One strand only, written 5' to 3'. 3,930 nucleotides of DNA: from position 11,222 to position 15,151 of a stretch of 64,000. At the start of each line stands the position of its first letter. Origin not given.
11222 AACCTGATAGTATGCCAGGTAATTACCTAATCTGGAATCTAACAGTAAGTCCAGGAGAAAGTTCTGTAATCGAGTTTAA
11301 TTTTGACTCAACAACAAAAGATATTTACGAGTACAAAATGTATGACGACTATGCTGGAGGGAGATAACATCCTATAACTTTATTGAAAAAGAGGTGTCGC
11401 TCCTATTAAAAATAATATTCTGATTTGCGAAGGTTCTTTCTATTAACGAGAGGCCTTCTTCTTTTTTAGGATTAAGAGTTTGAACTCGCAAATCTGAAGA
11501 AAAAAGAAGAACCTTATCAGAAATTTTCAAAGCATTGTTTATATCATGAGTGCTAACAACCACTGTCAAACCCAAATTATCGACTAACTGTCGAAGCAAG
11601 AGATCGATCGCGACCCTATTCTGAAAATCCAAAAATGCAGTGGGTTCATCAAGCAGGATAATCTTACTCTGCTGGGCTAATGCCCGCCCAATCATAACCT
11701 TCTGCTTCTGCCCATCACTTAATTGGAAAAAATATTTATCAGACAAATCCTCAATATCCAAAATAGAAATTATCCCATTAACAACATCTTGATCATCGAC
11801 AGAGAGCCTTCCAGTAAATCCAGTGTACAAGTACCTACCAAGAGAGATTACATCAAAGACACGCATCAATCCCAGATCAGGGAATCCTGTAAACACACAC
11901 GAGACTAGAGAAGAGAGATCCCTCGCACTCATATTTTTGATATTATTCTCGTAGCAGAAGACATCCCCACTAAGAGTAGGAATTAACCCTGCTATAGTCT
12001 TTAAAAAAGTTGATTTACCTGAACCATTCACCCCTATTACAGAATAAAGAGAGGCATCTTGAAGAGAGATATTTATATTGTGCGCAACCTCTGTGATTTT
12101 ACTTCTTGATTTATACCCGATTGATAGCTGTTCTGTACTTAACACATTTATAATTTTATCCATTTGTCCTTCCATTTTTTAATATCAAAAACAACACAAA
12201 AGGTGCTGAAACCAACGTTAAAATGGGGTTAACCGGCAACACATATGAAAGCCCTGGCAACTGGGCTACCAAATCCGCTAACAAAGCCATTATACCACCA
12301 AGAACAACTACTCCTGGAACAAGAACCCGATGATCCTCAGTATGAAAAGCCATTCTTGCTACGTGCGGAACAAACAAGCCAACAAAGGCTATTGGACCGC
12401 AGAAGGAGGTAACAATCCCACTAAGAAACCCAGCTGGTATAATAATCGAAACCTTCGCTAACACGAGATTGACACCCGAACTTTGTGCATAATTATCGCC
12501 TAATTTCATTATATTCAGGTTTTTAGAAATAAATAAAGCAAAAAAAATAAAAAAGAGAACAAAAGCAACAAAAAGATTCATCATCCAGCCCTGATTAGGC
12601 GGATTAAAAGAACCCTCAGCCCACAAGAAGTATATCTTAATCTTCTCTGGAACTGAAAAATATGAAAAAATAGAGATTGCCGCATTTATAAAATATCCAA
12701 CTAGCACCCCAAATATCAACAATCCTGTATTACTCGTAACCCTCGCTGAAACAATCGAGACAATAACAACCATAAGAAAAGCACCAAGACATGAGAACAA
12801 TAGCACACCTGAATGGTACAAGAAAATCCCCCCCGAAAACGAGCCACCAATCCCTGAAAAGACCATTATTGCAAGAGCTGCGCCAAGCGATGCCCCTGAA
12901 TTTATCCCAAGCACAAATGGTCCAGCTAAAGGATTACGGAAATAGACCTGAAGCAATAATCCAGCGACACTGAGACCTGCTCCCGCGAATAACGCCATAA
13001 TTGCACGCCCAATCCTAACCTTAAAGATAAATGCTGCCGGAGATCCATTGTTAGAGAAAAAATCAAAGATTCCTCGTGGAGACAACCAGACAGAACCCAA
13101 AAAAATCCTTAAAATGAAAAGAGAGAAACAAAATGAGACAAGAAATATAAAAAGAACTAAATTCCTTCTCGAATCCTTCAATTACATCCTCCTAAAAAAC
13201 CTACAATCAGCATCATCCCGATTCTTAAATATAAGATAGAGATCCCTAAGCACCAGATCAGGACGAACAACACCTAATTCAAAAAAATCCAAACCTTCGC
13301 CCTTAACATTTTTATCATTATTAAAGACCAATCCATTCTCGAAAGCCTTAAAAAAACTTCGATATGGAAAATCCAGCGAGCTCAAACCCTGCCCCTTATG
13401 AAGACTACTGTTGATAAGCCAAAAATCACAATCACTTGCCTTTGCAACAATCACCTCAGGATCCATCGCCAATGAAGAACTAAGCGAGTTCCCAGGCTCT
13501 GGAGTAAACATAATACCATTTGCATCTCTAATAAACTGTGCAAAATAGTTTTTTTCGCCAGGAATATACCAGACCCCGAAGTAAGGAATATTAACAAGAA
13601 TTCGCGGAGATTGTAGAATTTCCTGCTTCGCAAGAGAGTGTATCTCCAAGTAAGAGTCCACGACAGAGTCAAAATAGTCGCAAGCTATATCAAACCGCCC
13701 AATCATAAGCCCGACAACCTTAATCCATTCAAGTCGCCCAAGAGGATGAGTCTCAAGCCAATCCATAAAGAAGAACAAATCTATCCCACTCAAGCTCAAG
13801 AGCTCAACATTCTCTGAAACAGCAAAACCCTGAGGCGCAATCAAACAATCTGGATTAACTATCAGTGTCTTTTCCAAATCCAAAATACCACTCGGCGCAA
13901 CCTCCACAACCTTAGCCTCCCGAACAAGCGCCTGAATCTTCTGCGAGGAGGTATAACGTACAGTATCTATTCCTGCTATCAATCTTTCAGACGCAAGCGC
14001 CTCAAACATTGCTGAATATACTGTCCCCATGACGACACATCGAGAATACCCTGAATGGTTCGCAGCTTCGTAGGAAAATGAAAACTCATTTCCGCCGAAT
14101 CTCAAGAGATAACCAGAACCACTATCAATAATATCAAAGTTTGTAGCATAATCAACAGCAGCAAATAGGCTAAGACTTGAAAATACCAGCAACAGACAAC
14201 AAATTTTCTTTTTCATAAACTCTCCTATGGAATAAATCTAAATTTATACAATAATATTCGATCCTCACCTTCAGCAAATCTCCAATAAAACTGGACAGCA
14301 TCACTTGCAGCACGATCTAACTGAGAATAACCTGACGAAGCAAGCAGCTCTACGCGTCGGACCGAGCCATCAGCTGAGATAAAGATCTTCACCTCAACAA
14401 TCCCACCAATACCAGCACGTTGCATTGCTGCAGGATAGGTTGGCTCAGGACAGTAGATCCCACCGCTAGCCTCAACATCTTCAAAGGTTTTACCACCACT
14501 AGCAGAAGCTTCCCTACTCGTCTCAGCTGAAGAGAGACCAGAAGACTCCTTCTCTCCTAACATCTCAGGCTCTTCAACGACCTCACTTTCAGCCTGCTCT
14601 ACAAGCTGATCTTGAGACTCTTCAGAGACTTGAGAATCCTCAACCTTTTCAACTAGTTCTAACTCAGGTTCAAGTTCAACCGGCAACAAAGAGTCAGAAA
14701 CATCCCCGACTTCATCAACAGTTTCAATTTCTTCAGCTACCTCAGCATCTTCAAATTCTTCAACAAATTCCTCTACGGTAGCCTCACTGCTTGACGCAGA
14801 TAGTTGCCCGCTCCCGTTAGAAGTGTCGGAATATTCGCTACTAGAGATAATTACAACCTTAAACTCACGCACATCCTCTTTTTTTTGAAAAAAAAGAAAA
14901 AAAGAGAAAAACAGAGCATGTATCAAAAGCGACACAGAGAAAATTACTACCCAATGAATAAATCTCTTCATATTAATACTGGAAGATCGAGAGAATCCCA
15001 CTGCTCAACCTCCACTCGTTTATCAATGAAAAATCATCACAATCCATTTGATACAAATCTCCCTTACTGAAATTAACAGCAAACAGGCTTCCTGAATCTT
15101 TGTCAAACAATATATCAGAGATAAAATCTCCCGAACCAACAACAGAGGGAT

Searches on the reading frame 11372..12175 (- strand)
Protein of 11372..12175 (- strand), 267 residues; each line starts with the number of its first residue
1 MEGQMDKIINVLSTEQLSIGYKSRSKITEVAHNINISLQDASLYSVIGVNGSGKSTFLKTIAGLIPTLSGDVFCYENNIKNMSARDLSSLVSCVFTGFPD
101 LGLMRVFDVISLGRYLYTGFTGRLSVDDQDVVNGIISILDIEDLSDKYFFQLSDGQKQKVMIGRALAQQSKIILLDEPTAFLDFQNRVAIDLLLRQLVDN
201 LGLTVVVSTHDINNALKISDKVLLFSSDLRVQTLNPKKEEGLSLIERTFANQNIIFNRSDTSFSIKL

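Call 27: search_protein_families(library=pfam, proteins=[window:11372-12175:-], max_evalue=0.00001)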
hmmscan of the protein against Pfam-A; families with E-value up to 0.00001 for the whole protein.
window:11372-12175:- (267 aa): 3 families
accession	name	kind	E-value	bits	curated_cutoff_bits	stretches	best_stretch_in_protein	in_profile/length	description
PF00005.33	ABC_tran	-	1.3e-24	87.7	25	1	32-180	2-137/137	ABC transporter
PF13304.12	AAA_21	-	9.7e-11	42.7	27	0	148-212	234-300/304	AAA domain, putative AbiEii toxin, Type IV TA system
PF02463.25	SMC_N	-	6.5e-06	26.2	40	0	41-211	24-198/220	RecF/RecN/SMC N terminal domain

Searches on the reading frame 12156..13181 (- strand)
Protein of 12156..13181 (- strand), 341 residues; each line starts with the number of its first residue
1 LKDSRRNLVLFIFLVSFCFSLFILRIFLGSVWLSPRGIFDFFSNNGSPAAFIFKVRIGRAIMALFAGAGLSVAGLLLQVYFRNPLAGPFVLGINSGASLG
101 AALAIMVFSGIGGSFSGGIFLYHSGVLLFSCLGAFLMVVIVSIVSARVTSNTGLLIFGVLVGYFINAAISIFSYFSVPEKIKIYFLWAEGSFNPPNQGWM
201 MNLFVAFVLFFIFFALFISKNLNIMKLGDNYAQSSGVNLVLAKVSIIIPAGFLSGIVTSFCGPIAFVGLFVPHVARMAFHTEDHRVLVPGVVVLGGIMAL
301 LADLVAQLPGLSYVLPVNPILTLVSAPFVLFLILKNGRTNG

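Call 27: search_protein_families(library=pfam, proteins=[window:12156-13181:-], max_evalue=0.00001)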
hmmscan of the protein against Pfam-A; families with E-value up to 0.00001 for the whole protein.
window:12156-13181:- (341 aa): 1 family
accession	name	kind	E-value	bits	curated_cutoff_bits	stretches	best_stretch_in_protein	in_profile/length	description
PF01032.23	FecCD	-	2.3e-64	217.8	26.5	1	20-335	4-311/311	FecCD transport family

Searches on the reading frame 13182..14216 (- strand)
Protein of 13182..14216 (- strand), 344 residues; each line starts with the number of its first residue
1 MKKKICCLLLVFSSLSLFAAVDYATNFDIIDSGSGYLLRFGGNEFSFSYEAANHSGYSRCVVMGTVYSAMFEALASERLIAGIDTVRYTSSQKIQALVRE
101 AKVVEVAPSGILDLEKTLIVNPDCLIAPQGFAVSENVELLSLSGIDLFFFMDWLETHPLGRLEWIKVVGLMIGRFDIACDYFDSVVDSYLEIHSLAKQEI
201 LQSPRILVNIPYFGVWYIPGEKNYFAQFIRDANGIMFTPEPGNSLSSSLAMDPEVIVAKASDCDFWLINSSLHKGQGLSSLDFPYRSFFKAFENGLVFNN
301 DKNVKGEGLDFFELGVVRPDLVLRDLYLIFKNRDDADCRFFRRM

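Call 27: search_protein_families(library=pfam, proteins=[window:13182-14216:-], max_evalue=0.00001)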
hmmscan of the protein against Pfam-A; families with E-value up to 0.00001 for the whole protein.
window:13182-14216:- (344 aa): 1 family
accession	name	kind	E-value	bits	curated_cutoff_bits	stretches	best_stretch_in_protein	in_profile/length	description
PF01497.23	Peripla_BP_2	-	8.6e-16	58.5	27.5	1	61-269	2-200/235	Periplasmic binding protein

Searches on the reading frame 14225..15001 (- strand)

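Call 27: search_protein_families(library=pfam, proteins=[window:14225-15001:-], max_evalue=0.00001)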
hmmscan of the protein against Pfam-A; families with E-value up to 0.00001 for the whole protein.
window:14225-15001:- (258 aa): 1 family
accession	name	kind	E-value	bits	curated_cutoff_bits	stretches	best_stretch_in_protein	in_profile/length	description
PF03544.19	TonB_C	-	1.1e-14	55.1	24.6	1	185-243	1-58/79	Gram-negative bacterial TonB protein C-terminal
